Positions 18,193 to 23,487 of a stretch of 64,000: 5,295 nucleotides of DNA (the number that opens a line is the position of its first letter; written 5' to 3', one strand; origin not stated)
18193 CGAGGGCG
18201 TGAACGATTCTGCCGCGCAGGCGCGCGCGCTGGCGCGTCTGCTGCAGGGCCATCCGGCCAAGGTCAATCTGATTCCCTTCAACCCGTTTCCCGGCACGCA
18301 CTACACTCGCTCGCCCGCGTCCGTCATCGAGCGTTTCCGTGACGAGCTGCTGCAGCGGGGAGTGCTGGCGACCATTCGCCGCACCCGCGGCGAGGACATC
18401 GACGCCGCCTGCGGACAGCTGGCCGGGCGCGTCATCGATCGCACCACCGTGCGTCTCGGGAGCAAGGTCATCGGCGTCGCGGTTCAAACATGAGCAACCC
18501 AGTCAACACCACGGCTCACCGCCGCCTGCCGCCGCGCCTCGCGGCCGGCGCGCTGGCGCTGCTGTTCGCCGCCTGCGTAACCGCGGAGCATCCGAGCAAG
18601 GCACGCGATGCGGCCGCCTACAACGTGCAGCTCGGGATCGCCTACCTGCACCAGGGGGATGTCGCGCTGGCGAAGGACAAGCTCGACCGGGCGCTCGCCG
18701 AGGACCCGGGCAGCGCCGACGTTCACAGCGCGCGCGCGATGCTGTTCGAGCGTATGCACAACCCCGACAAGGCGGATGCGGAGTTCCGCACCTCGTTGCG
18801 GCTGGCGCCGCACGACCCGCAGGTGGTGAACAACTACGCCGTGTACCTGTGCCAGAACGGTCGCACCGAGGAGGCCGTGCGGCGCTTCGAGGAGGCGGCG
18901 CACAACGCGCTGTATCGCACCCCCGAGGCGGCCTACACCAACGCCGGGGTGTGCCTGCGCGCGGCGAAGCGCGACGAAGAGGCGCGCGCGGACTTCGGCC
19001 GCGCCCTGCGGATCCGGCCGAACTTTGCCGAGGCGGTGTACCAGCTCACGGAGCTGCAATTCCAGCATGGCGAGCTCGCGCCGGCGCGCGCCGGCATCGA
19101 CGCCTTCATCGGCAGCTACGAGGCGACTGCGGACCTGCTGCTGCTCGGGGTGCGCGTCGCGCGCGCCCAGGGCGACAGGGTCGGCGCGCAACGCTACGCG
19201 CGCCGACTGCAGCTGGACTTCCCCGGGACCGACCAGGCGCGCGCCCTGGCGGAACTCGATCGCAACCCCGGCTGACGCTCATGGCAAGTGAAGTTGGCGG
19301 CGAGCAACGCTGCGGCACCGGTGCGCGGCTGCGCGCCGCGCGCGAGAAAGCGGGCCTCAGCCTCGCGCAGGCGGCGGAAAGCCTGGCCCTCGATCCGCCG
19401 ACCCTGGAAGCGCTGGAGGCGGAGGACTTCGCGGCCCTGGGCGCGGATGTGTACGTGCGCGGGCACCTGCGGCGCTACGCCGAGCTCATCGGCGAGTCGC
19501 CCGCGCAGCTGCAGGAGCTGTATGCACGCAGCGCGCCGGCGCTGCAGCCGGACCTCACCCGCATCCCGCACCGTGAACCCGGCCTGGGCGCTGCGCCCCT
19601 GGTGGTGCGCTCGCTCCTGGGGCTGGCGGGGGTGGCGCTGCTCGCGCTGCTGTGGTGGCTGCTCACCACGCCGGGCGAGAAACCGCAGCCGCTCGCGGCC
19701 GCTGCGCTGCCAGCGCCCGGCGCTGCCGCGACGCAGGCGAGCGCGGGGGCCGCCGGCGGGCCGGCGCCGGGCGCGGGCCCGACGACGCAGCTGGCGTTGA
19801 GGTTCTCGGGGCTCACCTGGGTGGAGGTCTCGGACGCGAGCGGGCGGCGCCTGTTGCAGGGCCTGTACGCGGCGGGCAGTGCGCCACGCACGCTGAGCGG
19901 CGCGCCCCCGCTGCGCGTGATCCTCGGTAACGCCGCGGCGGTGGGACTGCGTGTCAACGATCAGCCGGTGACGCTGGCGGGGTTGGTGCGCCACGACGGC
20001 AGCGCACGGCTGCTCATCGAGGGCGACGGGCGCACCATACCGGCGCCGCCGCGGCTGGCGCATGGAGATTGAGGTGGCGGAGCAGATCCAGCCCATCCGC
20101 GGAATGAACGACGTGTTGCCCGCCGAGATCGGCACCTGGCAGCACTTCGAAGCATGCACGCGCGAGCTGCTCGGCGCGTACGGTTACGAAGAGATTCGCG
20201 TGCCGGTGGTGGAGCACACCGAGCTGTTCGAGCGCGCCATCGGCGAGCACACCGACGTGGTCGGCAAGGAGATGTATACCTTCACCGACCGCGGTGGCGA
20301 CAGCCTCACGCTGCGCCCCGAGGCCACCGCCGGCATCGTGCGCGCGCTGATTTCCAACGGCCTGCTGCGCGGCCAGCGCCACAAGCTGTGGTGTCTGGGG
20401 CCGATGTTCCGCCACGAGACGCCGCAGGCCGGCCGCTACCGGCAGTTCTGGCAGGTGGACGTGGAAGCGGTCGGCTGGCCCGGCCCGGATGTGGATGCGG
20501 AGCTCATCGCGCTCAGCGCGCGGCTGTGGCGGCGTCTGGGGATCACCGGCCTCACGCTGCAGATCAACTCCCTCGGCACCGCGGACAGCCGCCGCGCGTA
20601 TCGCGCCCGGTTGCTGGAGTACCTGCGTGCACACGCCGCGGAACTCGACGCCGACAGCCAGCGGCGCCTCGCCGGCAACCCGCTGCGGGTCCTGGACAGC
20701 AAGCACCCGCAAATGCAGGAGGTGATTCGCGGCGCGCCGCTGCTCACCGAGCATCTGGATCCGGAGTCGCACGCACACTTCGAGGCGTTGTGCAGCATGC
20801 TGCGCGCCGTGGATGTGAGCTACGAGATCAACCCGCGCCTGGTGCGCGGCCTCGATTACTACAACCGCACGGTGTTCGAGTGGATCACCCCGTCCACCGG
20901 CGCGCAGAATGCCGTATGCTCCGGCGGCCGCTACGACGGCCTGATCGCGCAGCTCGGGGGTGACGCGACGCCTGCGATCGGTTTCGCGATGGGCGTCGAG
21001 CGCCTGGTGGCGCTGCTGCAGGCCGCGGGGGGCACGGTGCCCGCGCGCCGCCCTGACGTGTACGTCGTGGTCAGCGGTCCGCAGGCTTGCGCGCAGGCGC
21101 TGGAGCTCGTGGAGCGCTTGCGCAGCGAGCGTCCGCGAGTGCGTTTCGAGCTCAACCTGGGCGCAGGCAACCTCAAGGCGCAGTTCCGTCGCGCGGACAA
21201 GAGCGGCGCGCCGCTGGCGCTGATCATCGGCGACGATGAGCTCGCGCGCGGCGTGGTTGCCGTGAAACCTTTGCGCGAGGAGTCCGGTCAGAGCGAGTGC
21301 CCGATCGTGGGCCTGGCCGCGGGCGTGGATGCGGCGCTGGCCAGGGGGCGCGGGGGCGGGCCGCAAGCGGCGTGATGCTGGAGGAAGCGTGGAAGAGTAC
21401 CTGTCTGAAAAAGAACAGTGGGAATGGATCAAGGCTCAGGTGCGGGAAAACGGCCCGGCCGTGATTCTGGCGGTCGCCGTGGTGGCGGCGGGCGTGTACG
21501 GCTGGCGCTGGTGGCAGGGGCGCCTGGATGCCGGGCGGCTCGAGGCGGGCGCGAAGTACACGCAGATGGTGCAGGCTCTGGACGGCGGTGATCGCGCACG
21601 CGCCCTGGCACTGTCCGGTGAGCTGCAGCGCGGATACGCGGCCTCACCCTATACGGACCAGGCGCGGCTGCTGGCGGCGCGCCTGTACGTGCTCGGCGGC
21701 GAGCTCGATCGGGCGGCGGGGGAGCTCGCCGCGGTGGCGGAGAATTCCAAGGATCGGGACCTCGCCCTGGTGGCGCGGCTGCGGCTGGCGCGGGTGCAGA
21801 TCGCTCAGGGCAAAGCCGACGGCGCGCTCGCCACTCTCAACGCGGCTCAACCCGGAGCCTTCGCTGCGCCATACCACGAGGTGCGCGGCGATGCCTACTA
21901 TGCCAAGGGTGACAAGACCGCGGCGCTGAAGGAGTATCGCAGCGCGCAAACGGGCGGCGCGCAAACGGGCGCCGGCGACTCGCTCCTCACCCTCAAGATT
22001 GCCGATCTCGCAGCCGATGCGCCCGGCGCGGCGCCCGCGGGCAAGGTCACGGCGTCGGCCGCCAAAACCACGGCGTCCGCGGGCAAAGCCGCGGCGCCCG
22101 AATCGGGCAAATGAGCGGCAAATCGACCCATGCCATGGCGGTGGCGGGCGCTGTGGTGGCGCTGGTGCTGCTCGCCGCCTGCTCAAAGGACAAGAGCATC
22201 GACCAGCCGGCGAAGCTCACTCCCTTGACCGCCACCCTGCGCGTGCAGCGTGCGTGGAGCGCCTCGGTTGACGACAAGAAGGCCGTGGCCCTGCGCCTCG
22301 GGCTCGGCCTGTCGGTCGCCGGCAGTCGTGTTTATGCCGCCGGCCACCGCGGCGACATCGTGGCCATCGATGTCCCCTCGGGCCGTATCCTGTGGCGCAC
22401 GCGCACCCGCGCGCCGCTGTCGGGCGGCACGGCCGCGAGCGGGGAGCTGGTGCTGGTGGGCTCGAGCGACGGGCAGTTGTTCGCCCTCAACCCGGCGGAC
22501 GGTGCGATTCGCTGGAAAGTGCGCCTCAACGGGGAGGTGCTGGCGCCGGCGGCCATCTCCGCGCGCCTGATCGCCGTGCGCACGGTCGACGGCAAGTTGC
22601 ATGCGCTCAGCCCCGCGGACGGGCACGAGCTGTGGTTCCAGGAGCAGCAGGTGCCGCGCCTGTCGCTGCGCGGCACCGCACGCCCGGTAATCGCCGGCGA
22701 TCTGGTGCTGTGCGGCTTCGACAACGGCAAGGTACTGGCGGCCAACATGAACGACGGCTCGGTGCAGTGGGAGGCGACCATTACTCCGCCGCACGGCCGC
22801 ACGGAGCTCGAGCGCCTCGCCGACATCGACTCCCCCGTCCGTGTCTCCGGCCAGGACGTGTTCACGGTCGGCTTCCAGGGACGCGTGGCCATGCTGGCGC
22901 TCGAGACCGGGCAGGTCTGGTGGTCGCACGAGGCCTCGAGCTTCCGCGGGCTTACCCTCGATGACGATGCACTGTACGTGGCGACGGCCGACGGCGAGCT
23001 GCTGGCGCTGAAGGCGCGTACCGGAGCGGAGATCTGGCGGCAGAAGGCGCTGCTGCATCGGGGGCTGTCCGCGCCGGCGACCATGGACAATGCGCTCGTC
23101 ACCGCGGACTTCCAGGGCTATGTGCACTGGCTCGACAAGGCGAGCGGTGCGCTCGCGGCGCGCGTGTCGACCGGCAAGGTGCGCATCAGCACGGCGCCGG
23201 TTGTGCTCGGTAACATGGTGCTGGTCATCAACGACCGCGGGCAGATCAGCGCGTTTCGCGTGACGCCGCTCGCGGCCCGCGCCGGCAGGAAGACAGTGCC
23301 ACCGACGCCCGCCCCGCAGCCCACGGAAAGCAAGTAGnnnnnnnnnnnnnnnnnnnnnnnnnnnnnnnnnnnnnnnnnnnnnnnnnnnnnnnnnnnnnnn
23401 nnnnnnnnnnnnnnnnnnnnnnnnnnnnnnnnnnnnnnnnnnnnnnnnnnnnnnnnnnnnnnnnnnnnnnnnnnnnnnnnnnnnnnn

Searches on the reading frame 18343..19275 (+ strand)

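Call 102: search_protein_families(library=pfam, proteins=[window:18343-19275:+], max_evalue=0.00001)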
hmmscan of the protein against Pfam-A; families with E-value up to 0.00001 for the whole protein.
window:18343-19275:+ (310 aa): 11 families
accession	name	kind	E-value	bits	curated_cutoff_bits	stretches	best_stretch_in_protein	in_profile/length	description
PF07719.23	TPR_2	-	1.8e-19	68.6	27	0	197-227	3-33/34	Tetratricopeptide repeat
PF13431.12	TPR_17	-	1.7e-14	53.2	24.4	0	148-179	2-33/34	Tetratricopeptide repeat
PF00515.34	TPR_1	-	9e-13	47.9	27.8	0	197-228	3-34/34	Tetratricopeptide repeat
PF14559.12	TPR_19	-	3.1e-12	47.1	25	0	207-253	3-49/68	Tetratricopeptide repeat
PF13428.12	TPR_14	-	7.2e-11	42.1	23.5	0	95-132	5-42/44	Tetratricopeptide repeat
PF13371.12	TPR_9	-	6.6e-10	39.3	35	0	96-134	34-72/73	Tetratricopeptide repeat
PF13424.12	TPR_12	-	1.5e-09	38.4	30.1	0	163-226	7-76/77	Tetratricopeptide repeat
PF13174.12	TPR_6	-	1.6e-09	38.2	26.3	0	96-124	5-33/33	Tetratricopeptide repeat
PF13181.12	TPR_8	-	2.1e-08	34.1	25.7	0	197-227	3-33/34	Tetratricopeptide repeat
PF13432.12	TPR_16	-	3.9e-08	34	32.7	0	171-226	9-62/65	Tetratricopeptide repeat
PF13414.12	TPR_11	-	4.5e-08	33.1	26.8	0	208-243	7-42/42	TPR repeat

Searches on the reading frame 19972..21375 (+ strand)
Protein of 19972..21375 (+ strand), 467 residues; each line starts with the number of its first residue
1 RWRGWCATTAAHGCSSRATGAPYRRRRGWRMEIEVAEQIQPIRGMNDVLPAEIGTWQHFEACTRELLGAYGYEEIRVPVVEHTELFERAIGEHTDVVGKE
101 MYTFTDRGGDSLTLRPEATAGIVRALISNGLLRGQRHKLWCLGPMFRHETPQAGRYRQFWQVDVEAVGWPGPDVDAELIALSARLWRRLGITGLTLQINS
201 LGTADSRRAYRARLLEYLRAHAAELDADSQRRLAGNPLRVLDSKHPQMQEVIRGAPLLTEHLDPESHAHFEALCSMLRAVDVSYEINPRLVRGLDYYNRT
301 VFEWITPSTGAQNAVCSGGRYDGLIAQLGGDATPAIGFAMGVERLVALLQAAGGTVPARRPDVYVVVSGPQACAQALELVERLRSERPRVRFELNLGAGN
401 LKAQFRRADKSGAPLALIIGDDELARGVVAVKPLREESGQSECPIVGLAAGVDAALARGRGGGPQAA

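Call 102: search_protein_families(library=pfam, proteins=[window:19972-21375:+], max_evalue=0.00001)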
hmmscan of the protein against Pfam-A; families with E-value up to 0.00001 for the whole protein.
window:19972-21375:+ (467 aa): 3 families
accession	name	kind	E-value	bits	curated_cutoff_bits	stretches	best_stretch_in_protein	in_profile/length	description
PF13393.11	tRNA-synt_His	-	9.7e-45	153.6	25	1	44-345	1-308/308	Histidyl-tRNA synthetase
PF00587.30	tRNA-synt_2b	-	5.5e-21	75.9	29.3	1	102-351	1-177/179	tRNA synthetase class II core domain (G, H, P, S and T)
PF03129.25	HGTP_anticodon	-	1.5e-11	44.7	21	1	362-437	1-77/94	Anticodon binding domain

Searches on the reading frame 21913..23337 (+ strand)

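Call 101: search_protein_families(library=pfam, proteins=[window:21913-23337:+], max_evalue=0.00001)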
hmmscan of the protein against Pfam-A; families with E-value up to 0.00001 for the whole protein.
window:21913-23337:+ (474 aa): 4 families
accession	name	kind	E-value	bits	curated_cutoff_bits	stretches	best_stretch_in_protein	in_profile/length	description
PF13360.13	PQQ_2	-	1.5e-67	228.1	27.6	2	146-377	2-233/233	Outer membrane protein assembly factor BamB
PF13570.13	Beta-prop_ACSF4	-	3.2e-28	99.5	133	2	138-293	20-176/329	Beta-alanine-activating enzyme, beta-propeller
PF01011.28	PQQ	-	2.9e-09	36.6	26.7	0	351-379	57-85/595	Glucose/ethanol/alcohol dehydrogenase, beta-propeller domain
PF25293.1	Beta-prop_EMC1_N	-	3.6e-09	37.1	34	0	139-244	33-146/219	EMC1 N-terminal beta-propeller domain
